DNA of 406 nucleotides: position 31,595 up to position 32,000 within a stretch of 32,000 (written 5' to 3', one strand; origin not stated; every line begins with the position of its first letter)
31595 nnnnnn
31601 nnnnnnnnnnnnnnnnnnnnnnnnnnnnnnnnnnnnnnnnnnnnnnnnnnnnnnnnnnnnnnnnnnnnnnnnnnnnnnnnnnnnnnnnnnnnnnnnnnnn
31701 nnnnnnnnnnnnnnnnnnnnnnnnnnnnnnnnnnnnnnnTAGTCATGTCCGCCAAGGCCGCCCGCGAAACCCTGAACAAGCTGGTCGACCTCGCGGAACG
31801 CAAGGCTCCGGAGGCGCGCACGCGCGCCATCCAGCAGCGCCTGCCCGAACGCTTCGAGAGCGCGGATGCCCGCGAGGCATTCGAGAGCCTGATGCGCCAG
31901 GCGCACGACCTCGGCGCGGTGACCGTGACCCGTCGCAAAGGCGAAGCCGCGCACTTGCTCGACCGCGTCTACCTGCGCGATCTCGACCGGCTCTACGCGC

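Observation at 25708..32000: Four-gene SMC/condensin-like operon with Wadjet (JetABCD/MksBEFG) architecture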

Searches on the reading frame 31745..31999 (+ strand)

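Call 6: search_protein_families(library=pfam, proteins=[window:31745-31999:+], max_evalue=1)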
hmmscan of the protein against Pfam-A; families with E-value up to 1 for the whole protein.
window:31745-31999:+ (85 aa): 1 family
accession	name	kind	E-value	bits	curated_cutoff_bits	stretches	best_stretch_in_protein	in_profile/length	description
PF02604.26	PhdYeFM_antitox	-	6.2e-05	23.1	29.8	1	40-73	7-41/74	Antitoxin Phd_YefM, type II toxin-antitoxin system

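Call 7: search_protein_families(library=padloc, proteins=[window:31745-31999:+], max_evalue=1)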
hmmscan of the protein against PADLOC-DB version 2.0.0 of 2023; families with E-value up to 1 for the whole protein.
window:31745-31999:+ (85 aa): 3 families
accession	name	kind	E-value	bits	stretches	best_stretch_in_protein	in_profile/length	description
PDLC00521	JetD1|JetD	-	1.2e-09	35.8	1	5-85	7-85/395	DUF2220; DUF3322; DUF2399 domain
PDLC00529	JetD1|JetD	-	1.1e-08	32.5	1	4-83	3-89/394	DUF2220; DUF3322; DUF2399 domain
PDLC00533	JetD1|JetD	-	0.011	12.8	1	31-84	38-95/409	DUF2220; DUF3322; DUF2399 domain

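Call 8: search_protein_families(library=ncbifam, proteins=[window:31745-31999:+], max_evalue=1)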
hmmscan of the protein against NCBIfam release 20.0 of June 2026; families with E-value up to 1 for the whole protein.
window:31745-31999:+ (85 aa): 2 families
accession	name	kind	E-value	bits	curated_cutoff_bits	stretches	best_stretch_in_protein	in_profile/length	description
TIGR01552.1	phd_fam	subfamily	0.017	14.4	20.8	1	38-72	3-37/53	type II toxin-antitoxin system prevent-host-death family antitoxin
NF001847.0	PRK00571.1-4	equivalog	0.076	12.7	135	1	12-65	85-137/139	F0F1 ATP synthase subunit epsilon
